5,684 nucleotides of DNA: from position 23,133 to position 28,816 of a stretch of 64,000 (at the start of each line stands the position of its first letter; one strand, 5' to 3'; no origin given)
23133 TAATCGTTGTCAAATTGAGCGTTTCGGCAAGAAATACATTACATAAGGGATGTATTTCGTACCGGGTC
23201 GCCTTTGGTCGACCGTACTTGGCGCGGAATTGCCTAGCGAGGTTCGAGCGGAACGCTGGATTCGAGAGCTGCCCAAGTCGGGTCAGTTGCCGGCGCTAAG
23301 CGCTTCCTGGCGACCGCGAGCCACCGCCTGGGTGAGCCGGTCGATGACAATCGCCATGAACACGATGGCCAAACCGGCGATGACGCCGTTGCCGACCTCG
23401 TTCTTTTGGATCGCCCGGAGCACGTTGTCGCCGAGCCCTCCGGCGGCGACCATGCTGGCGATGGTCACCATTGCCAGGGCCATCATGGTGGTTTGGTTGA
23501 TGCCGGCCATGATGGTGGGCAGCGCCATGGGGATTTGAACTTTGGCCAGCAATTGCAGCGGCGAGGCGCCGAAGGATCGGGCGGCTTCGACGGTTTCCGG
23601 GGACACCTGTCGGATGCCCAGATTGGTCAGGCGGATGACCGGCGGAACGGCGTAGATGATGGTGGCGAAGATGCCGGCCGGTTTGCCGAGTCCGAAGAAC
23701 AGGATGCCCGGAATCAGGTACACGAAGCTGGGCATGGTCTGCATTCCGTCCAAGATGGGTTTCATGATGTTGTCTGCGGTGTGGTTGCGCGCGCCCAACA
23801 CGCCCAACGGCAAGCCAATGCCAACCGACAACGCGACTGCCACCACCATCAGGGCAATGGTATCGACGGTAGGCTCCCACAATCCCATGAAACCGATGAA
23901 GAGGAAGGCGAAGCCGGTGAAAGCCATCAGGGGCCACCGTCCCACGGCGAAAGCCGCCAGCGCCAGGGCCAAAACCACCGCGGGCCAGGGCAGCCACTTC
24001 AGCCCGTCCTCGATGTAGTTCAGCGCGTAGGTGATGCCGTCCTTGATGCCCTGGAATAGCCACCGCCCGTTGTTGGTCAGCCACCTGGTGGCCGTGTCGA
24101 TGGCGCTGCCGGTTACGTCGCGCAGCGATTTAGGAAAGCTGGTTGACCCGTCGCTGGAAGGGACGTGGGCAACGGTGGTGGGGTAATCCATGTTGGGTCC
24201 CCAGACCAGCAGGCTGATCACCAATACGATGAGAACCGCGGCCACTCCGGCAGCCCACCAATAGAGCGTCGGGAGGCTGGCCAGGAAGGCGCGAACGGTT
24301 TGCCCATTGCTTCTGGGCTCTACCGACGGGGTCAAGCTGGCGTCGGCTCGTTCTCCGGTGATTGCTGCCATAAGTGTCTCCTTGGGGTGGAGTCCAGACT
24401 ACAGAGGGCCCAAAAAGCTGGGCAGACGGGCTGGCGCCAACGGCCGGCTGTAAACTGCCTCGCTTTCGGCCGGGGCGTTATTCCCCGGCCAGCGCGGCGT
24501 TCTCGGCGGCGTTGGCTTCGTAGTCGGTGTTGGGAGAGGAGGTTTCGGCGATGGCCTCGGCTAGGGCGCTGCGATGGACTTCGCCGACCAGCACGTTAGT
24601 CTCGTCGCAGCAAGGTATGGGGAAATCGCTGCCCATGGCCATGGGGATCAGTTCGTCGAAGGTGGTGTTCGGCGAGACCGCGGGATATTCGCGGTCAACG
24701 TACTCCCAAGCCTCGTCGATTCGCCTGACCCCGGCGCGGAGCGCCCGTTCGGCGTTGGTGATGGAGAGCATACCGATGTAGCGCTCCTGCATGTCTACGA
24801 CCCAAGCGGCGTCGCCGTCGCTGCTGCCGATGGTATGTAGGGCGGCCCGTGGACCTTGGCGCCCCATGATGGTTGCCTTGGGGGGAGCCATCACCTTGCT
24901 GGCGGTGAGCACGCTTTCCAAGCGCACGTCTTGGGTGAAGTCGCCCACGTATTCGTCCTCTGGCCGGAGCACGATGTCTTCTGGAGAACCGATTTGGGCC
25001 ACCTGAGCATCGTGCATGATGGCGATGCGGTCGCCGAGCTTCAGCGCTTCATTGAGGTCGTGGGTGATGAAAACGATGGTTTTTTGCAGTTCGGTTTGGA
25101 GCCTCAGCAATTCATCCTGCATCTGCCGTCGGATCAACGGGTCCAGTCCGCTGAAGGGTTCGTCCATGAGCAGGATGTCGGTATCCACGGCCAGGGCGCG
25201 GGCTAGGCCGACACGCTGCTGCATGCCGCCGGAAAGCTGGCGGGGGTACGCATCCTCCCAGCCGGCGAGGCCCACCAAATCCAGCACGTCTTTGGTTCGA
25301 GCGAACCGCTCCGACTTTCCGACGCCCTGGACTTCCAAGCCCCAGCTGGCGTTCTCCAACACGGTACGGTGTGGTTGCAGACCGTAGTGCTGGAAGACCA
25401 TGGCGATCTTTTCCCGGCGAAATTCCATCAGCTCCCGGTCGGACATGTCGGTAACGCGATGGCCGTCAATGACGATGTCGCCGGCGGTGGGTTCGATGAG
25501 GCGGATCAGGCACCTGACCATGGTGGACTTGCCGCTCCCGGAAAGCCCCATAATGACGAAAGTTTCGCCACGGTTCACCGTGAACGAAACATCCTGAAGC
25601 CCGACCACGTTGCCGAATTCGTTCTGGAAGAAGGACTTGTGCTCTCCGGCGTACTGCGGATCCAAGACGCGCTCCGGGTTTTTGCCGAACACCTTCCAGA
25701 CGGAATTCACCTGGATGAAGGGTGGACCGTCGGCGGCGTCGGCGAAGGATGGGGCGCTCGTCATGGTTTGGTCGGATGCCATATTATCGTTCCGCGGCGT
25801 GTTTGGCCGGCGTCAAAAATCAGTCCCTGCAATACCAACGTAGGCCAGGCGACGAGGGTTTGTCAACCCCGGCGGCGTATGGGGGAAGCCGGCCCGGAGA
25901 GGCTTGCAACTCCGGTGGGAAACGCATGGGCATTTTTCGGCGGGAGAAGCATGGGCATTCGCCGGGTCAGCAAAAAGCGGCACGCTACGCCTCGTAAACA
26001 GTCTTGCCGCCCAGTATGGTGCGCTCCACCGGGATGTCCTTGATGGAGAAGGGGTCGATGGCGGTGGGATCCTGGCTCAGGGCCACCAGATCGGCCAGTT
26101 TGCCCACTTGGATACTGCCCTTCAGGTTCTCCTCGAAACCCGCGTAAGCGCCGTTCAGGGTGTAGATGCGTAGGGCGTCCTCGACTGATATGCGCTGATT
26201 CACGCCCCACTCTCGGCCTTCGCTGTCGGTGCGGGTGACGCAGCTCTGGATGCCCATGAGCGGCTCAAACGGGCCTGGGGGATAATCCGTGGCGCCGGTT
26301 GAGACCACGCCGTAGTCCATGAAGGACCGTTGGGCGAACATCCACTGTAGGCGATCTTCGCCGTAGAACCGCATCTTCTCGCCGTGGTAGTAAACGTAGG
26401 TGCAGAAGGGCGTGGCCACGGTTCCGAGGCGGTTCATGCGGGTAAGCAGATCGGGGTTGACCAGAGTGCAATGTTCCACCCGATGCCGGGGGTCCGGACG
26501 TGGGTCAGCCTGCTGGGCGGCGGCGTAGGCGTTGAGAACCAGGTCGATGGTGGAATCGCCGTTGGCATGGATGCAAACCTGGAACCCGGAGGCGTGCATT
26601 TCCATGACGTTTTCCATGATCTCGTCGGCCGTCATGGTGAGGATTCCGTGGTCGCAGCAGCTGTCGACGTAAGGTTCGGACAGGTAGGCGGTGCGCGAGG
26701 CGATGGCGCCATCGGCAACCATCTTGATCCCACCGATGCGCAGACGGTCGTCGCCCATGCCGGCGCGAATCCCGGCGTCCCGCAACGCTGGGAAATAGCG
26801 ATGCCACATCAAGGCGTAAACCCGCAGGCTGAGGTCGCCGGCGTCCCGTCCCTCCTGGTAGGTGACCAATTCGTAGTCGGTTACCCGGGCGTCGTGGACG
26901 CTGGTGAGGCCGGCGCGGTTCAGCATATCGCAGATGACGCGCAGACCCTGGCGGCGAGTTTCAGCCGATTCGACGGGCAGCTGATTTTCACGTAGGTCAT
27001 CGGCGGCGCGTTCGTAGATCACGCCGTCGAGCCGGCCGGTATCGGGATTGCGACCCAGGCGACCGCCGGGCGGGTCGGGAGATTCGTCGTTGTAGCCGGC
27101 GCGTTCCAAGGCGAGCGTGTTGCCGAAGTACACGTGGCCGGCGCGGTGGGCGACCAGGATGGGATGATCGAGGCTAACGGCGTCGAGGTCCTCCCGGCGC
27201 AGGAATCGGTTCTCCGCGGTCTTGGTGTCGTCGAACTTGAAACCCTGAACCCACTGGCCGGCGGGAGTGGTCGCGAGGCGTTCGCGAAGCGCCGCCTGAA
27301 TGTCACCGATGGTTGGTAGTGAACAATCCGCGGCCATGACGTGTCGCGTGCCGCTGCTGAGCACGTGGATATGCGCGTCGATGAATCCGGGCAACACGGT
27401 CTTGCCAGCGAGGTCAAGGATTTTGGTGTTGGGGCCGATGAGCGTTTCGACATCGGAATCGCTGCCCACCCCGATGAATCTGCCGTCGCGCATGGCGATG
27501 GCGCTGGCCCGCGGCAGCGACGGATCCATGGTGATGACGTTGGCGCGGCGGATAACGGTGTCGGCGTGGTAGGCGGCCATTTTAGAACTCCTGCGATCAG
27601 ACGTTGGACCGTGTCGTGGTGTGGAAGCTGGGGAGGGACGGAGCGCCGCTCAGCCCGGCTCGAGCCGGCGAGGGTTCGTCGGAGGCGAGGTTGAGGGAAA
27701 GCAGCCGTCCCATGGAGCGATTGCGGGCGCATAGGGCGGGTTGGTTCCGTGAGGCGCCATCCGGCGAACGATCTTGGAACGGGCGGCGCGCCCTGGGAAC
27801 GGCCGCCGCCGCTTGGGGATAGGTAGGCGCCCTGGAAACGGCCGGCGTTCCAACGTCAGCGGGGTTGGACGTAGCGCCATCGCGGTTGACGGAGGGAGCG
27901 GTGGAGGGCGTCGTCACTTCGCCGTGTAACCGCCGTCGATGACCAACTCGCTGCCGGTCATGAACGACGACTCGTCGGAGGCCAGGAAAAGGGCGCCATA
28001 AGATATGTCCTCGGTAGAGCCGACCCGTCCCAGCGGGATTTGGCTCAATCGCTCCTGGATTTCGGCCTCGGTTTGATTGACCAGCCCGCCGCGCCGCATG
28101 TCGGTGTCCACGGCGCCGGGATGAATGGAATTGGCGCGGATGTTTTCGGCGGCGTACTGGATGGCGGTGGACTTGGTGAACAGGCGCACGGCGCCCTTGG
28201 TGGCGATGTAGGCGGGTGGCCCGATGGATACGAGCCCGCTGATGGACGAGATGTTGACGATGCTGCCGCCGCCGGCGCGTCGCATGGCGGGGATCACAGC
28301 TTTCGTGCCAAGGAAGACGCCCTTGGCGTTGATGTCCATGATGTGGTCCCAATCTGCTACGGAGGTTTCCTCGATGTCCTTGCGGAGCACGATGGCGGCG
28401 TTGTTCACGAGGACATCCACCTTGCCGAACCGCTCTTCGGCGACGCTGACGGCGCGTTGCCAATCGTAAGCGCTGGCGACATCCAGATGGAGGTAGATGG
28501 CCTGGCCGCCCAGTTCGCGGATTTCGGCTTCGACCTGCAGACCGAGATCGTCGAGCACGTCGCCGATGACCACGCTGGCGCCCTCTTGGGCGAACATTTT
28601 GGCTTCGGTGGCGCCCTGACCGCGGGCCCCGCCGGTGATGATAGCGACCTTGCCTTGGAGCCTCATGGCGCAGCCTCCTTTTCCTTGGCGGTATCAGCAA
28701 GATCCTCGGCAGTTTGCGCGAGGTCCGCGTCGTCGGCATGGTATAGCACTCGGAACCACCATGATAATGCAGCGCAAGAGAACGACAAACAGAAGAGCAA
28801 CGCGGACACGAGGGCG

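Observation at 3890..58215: One modular hairpin-repeat family fills eight intergenic regions (~5 kb, ~8% of the window)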

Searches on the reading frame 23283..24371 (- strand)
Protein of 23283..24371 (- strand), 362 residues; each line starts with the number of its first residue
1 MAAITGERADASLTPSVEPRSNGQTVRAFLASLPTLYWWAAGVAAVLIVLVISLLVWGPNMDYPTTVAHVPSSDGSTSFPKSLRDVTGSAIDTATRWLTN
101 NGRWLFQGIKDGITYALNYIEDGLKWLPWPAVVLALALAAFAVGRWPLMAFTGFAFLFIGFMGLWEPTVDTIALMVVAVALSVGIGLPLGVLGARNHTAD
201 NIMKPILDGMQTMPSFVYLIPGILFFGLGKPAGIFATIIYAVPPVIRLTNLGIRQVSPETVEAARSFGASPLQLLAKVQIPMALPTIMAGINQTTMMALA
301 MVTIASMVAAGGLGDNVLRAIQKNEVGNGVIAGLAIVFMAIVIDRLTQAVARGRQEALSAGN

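Call 93: search_protein_families(library=pfam, proteins=[window:23283-24371:-], max_evalue=0.00001)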
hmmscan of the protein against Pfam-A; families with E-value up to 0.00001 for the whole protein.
window:23283-24371:- (362 aa): 1 family
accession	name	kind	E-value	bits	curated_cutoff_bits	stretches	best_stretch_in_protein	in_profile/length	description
PF00528.27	BPD_transp_1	-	7.6e-25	88.2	26.4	1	186-351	1-179/184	Binding-protein-dependent transport system inner membrane component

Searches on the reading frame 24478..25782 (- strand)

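Call 93: search_protein_families(library=pfam, proteins=[window:24478-25782:-], max_evalue=0.00001)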
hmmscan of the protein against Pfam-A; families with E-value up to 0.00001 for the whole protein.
window:24478-25782:- (434 aa): 2 families
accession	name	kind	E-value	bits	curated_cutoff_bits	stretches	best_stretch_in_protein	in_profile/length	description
PF00005.33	ABC_tran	-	6.9e-36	124.3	25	1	62-210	1-136/137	ABC transporter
PF13304.12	AAA_21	-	1.1e-06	29.4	27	0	180-244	235-301/304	AAA domain, putative AbiEii toxin, Type IV TA system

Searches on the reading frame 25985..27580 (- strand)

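Call 93: search_protein_families(library=pfam, proteins=[window:25985-27580:-], max_evalue=0.00001)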
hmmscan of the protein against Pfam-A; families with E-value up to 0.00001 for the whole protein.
window:25985-27580:- (531 aa): 2 families
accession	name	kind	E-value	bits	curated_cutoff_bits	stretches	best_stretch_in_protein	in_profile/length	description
PF07969.17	Amidohydro_3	-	7.7e-99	332.7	29.7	1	54-529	2-472/472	Amidohydrolase family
PF01979.26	Amidohydro_1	-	3.4e-15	56.6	25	1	204-528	29-345/345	Amidohydrolase family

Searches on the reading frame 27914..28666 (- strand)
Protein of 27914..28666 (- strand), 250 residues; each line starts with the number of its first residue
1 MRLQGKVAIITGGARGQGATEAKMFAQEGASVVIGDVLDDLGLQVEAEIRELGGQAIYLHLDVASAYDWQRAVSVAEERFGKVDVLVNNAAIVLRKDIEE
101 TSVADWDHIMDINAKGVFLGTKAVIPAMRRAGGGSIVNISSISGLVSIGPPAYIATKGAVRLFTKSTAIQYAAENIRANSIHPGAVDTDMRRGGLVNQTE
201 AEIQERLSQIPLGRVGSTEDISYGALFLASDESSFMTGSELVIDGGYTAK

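Call 93: search_protein_families(library=pfam, proteins=[window:27914-28666:-], max_evalue=0.00001)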
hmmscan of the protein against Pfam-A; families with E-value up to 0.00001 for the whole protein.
window:27914-28666:- (250 aa): 3 families
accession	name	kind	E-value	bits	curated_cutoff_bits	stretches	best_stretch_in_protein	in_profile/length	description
PF13561.12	adh_short_C2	-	2.3e-62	211.1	27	1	14-248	3-236/236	Enoyl-(Acyl carrier protein) reductase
PF00106.31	adh_short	-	4.2e-53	180.2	26.6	1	6-192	1-188/195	short chain dehydrogenase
PF08659.16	KR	-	1.9e-07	31.6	22.6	1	9-156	4-152/180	KR domain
